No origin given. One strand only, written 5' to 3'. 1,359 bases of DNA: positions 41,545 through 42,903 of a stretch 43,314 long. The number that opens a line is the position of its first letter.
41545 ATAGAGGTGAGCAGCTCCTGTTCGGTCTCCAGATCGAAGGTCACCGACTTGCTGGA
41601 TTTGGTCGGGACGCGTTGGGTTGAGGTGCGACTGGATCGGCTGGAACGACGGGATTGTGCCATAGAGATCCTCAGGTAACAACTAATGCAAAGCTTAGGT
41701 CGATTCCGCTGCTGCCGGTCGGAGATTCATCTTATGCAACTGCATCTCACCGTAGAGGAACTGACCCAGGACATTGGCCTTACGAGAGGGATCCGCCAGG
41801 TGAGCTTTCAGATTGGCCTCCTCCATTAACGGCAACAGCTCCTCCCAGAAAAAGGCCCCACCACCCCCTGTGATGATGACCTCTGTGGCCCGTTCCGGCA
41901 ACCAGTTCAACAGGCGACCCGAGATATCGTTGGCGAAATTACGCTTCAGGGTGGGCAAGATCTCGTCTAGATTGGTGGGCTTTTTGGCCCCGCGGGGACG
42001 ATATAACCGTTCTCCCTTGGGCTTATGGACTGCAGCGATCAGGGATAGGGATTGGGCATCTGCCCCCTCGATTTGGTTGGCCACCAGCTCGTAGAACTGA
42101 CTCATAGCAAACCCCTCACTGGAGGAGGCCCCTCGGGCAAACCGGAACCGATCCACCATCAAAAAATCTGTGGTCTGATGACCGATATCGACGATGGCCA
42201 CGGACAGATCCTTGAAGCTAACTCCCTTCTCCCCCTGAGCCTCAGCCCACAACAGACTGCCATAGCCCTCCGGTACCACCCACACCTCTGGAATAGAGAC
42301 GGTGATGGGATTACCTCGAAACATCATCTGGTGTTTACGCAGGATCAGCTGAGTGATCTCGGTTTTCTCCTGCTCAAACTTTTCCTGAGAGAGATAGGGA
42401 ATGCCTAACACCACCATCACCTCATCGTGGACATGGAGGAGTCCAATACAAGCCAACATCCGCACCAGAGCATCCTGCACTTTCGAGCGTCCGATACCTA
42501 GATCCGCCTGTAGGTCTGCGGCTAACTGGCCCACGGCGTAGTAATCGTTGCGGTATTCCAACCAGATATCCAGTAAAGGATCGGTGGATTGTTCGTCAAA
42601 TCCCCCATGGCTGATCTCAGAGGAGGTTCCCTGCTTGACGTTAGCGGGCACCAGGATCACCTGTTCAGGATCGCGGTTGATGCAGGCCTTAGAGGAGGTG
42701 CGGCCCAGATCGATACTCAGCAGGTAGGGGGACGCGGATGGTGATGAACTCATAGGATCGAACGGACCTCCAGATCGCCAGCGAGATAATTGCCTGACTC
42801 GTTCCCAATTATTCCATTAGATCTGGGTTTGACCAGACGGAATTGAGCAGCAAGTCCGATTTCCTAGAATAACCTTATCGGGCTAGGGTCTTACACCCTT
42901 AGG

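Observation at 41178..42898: Chromosomally encoded ParM-like actin with a downstream ParR-like coiled-coil partner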

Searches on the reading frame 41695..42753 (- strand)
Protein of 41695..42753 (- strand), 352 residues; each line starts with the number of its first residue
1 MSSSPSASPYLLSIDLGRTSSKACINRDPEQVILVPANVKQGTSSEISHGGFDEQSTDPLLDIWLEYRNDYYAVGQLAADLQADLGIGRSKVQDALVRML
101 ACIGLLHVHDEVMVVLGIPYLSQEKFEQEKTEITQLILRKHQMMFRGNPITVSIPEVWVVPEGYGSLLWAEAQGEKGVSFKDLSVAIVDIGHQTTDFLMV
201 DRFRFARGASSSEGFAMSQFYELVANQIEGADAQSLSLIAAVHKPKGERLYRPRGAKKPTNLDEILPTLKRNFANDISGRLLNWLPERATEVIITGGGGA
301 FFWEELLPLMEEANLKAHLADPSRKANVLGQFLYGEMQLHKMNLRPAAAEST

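Call 3: search_protein_families(library=pfam, proteins=[window:41695-42753:-], max_evalue=1)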
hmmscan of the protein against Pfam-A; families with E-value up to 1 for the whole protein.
window:41695-42753:- (352 aa): 2 families
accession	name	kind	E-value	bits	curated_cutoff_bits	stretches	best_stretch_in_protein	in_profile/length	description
PF17989.7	ALP_N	-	7e-16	59.2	26.3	1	14-165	2-148/148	Actin like proteins N terminal domain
PF21522.3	MreB-like_C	-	1.3e-07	32.7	27.8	1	187-306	1-121/123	Archaeal actin homologue MreB-like, C-terminal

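Call 4: search_protein_families(library=ncbifam, proteins=[window:41695-42753:-], max_evalue=1)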
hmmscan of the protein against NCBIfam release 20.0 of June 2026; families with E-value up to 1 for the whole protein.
window:41695-42753:- (352 aa): 4 families
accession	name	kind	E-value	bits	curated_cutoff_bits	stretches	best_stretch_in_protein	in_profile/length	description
NF052678.1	morpho_FcmB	equivalog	2e-162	540.3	300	1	7-339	38-373/373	filament morphology actin-like protein FcmB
NF010498.0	PRK13917.1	equivalog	1.2e-14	54.3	417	1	108-341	109-340/344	plasmid segregation protein ParM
TIGR03739.1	PRTRC_D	hypoth_equivalog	8.6e-12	44.6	214.8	1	103-303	94-288/320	PRTRC system protein D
NF007039.0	PRK09496.3-2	equivalog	0.16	10.7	293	1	202-299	143-238/446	Trk system potassium transporter TrkA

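Call 5: search_solved_structures(query=window:41695-42753:-, max_evalue=10, show_alignments=2)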
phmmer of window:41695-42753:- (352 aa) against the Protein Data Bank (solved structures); distinct sequences matched with E-value up to 10: 5.
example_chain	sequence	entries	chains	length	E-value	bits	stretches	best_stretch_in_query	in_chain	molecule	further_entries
9rmi_G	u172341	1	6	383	9.2e-135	452.2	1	7-341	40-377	CorM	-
6ixw_C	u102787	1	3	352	7.2e-06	28.5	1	9-336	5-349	pCBH ParM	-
6izr_1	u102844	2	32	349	2.3e-05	26.8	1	9-336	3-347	Putative plasmid segregation protein ParM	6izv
3pl5_A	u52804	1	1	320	0.31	13.2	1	161-214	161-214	Putative uncharacterized protein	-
7x54_A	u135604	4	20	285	0.35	13.1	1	114-208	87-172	ParM/StbA family protein | Cbc-ParM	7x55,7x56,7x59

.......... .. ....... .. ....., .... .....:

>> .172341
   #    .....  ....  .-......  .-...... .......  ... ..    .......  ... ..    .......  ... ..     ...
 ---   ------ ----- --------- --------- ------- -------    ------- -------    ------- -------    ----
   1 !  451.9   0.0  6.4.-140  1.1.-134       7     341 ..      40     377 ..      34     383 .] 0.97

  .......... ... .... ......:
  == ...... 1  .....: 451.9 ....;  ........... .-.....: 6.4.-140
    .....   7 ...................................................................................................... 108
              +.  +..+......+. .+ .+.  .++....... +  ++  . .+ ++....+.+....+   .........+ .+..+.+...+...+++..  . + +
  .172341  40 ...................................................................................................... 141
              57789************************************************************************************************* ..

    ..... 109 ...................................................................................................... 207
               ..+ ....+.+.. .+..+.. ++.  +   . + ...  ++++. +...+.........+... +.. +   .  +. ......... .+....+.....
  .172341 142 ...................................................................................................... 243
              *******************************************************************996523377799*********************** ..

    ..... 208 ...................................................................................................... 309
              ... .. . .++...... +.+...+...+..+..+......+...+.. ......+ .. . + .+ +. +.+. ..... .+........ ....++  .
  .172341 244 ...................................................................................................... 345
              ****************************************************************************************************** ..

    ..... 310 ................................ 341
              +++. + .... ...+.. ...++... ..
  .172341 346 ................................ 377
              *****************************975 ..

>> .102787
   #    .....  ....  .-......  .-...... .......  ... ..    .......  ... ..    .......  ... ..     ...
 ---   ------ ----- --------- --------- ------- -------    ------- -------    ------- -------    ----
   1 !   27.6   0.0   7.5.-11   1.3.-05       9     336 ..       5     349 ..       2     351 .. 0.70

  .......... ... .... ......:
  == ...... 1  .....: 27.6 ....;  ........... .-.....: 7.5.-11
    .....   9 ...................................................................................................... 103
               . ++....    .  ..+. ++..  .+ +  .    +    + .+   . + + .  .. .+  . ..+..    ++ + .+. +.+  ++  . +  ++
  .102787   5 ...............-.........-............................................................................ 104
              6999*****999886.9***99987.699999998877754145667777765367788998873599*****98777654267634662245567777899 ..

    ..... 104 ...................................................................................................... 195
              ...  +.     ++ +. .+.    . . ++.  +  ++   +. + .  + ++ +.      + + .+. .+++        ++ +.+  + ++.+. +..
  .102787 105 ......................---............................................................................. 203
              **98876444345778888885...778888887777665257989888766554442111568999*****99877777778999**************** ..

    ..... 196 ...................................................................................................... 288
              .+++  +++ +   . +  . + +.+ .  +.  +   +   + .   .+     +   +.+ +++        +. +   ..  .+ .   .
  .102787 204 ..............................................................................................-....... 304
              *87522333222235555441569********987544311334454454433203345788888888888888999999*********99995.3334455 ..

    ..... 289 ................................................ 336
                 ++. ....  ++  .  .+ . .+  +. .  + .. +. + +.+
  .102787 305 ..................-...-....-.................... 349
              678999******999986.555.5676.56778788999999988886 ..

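Call 16: find_homologous_proteins(query=window:41695-42753:-, max_evalue=0.00001)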
Query window:41695-42753:- (352 aa): 646 proteins with E <= 0.00001 among 3706 candidates; the best 120 are listed.
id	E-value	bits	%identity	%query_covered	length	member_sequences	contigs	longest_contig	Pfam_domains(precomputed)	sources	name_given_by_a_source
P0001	9.1e-232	786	100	100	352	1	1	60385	PF17989.8,PF21522.4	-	-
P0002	2.1e-193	660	83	100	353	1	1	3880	PF17989.8,PF21522.4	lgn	-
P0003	1.0e-190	651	82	100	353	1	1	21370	PF17989.8,PF21522.4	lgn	-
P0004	3.4e-183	626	79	100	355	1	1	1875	PF17989.8,PF21522.4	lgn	-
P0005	1.2e-145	503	63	99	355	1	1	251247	PF17989.8,PF21522.4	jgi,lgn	jgi:plasmid segregation protein ParM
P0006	3.6e-144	498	61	99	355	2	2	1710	PF17989.8,PF21522.4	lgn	-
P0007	2.1e-143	495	66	93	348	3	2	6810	PF17989.8,PF21522.4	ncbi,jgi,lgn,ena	jgi:plasmid segregation protein ParM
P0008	4.0e-143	495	62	97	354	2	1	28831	PF17989.8,PF21522.4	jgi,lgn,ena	jgi:plasmid segregation protein ParM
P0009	4.5e-143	494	61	98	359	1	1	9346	PF17989.8,PF21522.4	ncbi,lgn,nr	ncbi:MAG: ParM/StbA family protein [Oculatellaceae cyanobacterium Prado106]|nr:ParM/StbA family prot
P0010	7.3e-143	494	63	99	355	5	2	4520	PF17989.8,PF21522.4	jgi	jgi:plasmid segregation protein ParM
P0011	7.7e-143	494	61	99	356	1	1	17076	PF17989.8,PF21522.4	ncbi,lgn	ncbi:MAG: hypothetical protein Kow00121_55090 [Elainellaceae cyanobacterium]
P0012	7.8e-143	494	62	99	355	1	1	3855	PF17989.8,PF21522.4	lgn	-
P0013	1.0e-142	493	62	99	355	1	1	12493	PF17989.8,PF21522.4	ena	-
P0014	1.1e-142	493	63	95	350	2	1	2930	PF17989.8,PF21522.4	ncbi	-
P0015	1.5e-142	493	62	99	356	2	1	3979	PF17989.8,PF21522.4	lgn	-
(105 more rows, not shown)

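Call 17: find_encoding_contigs(protein=window:41695-42753:-, flank=10000, max_places=6)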
Protein window:41695-42753:- (352 aa): no gene with exactly this product is on record in the collection.

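Call 20: find_related_loci(query=A1, collection=genome_contigs, flank=4000)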
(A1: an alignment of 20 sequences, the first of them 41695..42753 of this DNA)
Query A1 (352 aa) in genome_contigs; peptide patterns used: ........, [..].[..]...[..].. (x = any residue, [..] = any of these).
599 stretches matched a pattern (row limit reached: there are more); 556 encode a relative of the query (tblastn E <= 1e-3); the best 80 are kept; 80 distinct loci.
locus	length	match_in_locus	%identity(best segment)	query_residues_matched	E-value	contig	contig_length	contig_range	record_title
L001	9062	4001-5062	62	1-350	5e-154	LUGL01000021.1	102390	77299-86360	Elainella saxicola E1 E1_assembly_c31, whole genome shotgun sequence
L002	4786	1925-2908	66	11-339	3e-153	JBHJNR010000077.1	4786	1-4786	MAG: Cyanophyceae cyanobacterium isolate al_S3C1147 S3Ck119_511712, whole genome shotgun sequence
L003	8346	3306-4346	61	5-350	3e-150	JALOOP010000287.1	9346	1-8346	MAG: Oculatellaceae cyanobacterium Prado106 scaffold_15640, whole genome shotgun sequence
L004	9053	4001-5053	61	3-351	1e-149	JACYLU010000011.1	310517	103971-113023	MAG: Synechococcales cyanobacterium C42_A2020_086 NODE_114_length_310517_cov_82.360331, whole genome shotgun sequence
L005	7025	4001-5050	60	1-350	6e-149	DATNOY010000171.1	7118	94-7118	MAG TPA_asm: Coleofasciculaceae cyanobacterium isolate SMAG_U16467 k141_1345682, whole genome shotgun sequence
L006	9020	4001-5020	61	2-339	1e-148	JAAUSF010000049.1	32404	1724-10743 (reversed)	MAG: Cyanobacteria bacterium RU_5_0 NODE_462_length_32404_cov_21.353100, whole genome shotgun sequence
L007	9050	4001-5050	62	5-351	2e-149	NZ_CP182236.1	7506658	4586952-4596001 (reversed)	Egbenema sp. FJBBOT/2019 chromosome, complete genome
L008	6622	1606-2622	62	3-339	1e-148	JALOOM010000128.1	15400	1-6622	MAG: Elainella sp. Prado103 scaffold_14415, whole genome shotgun sequence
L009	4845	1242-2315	61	1-350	5e-150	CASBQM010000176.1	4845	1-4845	MAG: uncultured cyanobacterium isolate PMM_0036 genome assembly, contig: PMM_0036_000000000176, whole genome shotgun seq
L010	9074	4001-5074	59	1-350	4e-147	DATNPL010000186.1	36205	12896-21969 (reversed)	MAG TPA_asm: Coleofasciculaceae cyanobacterium isolate SMAG_U16480 k141_17037, whole genome shotgun sequence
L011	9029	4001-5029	61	11-351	4e-147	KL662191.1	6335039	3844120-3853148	Leptolyngbya sp. JSC-1 genomic scaffold Osccy1DRAFT_CYJSC1_DRAF_scaffold00069.1, whole genome shotgun sequence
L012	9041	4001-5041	61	1-339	3e-146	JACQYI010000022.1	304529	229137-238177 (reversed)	MAG: Oscillatoriophycideae cyanobacterium NC_groundwater_1537_Pr4_S-0.65um_50_18 SR1-18-Sp65_coassembly_scaffold_47531,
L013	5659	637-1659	60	3-339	2e-146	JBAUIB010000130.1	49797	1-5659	MAG: Phormidesmis sp. isolate MFD03253_ilm_asm_bin19 k127_3109, whole genome shotgun sequence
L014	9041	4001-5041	61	6-350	2e-146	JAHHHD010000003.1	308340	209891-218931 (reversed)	MAG: Drouetiella hepatica Uher 2000/2452 scaffold_26_c2, whole genome shotgun sequence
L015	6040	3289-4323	61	5-349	1e-146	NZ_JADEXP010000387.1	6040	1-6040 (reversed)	Leptolyngbya cf. ectocarpi LEGE 11479 NODE_555_length_6040_cov_3.07086_(reversed), whole genome shotgun sequence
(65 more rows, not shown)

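Call 24: find_encoding_contigs(protein=P0003, flank=8000, max_places=3)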
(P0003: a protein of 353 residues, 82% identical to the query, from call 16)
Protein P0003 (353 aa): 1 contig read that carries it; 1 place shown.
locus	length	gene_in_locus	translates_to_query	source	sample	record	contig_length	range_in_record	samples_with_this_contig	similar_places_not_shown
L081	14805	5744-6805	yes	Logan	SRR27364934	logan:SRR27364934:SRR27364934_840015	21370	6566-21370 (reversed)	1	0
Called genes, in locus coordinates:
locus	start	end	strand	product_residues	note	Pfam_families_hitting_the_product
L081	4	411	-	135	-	-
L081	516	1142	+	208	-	PF02798:GST_N, PF13417:GST_N_3, PF13409:GST_N_2, PF00043:GST_C, PF14497:GST_C_3 (weak), PF13410:GST_C_2 (weak)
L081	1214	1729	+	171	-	PF00156:Pribosyltran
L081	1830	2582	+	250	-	-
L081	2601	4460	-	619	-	PF00069:Pkinase, PF07714:PK_Tyr_Ser-Thr, PF03781:FGE-sulfatase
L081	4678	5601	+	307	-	PF07719:TPR_2 (faint), PF13181:TPR_8 (faint), PF13424:TPR_12 (faint), PF13428:TPR_14 (faint), PF13432:TPR_16 (faint), PF14559:TPR_19 (faint)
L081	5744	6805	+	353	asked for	PF17989:ALP_N, PF21522:MreB-like_C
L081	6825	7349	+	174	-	-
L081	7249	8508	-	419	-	PF00144:Beta-lactamase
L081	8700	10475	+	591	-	PF08448:PAS_4 (weak), PF01590:GAF, PF00512:HisKA, PF02518:HATPase_c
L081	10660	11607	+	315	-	PF14226:DIOX_N, PF03171:2OG-FeII_Oxy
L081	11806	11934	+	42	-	-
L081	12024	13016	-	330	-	PF02826:2-Hacid_dh_C (weak), PF03446:NAD_binding_2 (faint), PF03807:F420_oxidored (faint), PF07991:KARI_N, PF01450:KARI_C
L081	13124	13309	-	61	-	PF14145:YrhK (faint)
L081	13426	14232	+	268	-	PF05685:Uma2 (weak)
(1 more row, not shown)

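Call 33: search_dna_similar(query=window:41695-42753:-, collection=plasmids, mode=protein, max_rows=30)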
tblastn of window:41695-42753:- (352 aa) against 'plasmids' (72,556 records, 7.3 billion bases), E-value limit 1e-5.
Records with a match: 146; places in all: 175; records where one place covers at least 80% of the query: 18.
Best place of each record, by identity: <60% 146.
By first word of the organism name: Enterococcus 91; Nostoc 25; Bacillus 8; Tolypothrix 4; Calothrix 3; Dolichospermum 2; Trichormus 2; Crinalium 2; Aulosira 2; Brevibacillus 2; and 5 more.
By predicted mobility (MOB-suite, as given by PLSDB): non-mobilizable 98; conjugative 30; mobilizable 18.
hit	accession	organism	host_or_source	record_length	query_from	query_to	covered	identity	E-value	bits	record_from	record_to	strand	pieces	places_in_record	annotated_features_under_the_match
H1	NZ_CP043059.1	Dolichospermum sp. UHCC 0315A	DNA sample,Gulf of Finland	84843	14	339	93%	51.8%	4e-113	368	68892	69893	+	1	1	ParM/StbA family protein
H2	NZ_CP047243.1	Trichormus variabilis 0441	cell culture,thermal spring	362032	14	343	94%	51.0%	1e-110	361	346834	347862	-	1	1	ParM/StbA family protein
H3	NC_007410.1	Trichormus variabilis ATCC 29413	-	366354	14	343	94%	51.0%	1e-110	361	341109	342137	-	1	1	ParM/StbA family protein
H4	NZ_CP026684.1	Nostoc sp. 'Peltigera membranacea cyanobiont' N6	Lichen thallus,Peltigera membranacea ...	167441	14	339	93%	51.1%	3e-110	360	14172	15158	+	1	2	ParM/StbA family protein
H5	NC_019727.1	Calothrix sp. PCC 6303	-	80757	14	326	89%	25.8%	1e-8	64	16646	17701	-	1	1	ParM/StbA family protein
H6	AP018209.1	Calothrix brevissima NIES-22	-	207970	56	315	74%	29.5%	9e-13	77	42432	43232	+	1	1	hypothetical protein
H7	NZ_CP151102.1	Nostoc sp. UHCC 0302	isolated culture,lake sediment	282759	26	306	80%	26.1%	4e-8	63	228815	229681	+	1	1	ParM/StbA family protein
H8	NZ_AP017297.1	Nostoc sp. NIES-3756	-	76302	56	306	71%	29.0%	4e-12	75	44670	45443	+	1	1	ParM/StbA family protein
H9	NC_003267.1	Nostoc sp. PCC 7120 = FACHB-418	-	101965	56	306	71%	29.0%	6e-12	74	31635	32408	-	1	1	ParM/StbA family protein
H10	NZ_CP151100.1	Nostoc sp. UHCC 0302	isolated culture,lake sediment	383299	56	310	72%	28.4%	2e-10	70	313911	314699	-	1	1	ParM/StbA family protein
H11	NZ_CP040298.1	Nostoc sp. TCL26-01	Leiosporoceros dussii,pure culture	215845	57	315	74%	27.8%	2e-10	70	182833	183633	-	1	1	ParM/StbA family protein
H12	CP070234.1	Dolichospermum sp. DET69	freshwater metagenome,metagenomic ...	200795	19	312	84%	24.5%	7e-9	65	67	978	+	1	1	ParM/StbA family protein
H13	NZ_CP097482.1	Chroococcidiopsis sp. CCNUC1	cell culture,soil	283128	14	312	85%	23.9%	2e-7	60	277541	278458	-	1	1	hypothetical protein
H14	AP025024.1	Calothrix sp. PCC 7716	-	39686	14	304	83%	24.4%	1e-6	58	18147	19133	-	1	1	unknown protein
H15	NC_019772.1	Anabaena cylindrica PCC 7122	water, most likely pond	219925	19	312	84%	24.0%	7e-8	62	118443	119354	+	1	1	ParM/StbA family protein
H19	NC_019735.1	Crinalium epipsammum PCC 9333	-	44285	32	306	78%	24.8%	2e-10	70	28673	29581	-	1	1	ParM/StbA family protein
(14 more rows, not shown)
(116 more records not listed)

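Call 34: get_annotated_region(hit=H1, flank=2500)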
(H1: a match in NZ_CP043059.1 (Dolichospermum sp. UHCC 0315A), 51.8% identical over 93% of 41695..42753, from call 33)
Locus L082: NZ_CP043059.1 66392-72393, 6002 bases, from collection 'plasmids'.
description: Dolichospermum sp. UHCC 0315A plasmid pUHCC0315c, complete sequence
organism: Dolichospermum sp. UHCC 0315A (NCBI taxid 1914871)
taxonomy: Bacteria; Cyanobacteriota; Cyanophyceae; Nostocales; Aphanizomenonaceae; Dolichospermum; Dolichospermum sp. UHCC 0315A
host: -; source: DNA sample,Gulf of Finland; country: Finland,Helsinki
typing (MOB-suite, as given by PLSDB): non-mobilizable; replicon rep_cluster_1727
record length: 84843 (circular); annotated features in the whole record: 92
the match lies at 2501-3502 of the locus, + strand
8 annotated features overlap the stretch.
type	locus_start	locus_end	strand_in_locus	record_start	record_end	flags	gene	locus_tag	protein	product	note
CDS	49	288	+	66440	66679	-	-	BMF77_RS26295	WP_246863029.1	hypothetical protein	-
CDS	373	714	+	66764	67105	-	-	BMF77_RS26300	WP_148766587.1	hypothetical protein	-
CDS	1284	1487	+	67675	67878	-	-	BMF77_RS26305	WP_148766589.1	hypothetical protein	-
CDS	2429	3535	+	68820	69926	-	-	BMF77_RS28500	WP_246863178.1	ParM/StbA family protein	GO:0030541 - plasmid partitioning [Evidence IEA]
CDS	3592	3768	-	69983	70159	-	-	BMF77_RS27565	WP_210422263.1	hypothetical protein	-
CDS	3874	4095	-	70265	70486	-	-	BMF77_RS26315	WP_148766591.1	hypothetical protein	-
CDS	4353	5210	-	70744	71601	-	-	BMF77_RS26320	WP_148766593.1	hypothetical protein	-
CDS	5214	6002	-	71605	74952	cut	-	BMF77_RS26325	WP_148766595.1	helicase-related protein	-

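Call 35: get_annotated_region(hit=H3, flank=2500)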
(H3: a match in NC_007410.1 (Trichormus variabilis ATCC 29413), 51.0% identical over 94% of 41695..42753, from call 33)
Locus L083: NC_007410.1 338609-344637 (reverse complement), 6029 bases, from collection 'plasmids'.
description: Trichormus variabilis ATCC 29413 plasmid A, complete sequence
organism: Trichormus variabilis ATCC 29413 (NCBI taxid 240292)
taxonomy: Bacteria; Cyanobacteriota; Cyanophyceae; Nostocales; Nostocaceae; Trichormus; Trichormus variabilis; Trichormus variabilis ATCC 29413
host: -; source: -; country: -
typing (MOB-suite, as given by PLSDB): conjugative; replicon rep_cluster_38; relaxase MOBV,MOBV; mating-pair formation MPF_T
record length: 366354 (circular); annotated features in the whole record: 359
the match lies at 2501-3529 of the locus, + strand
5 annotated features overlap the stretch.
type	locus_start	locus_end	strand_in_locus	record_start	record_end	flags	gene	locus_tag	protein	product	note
CDS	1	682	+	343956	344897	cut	-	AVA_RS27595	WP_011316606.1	hypothetical protein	-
CDS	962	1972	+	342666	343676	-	-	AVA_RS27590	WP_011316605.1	hypothetical protein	-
CDS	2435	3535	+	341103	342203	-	-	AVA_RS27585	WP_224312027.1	ParM/StbA family protein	GO:0030541 - plasmid partitioning [Evidence IEA]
CDS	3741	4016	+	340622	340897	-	-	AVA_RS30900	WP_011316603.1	hypothetical protein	-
CDS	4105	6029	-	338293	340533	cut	-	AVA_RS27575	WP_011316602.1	DNA phosphorothioation-associated putative methyltransferase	-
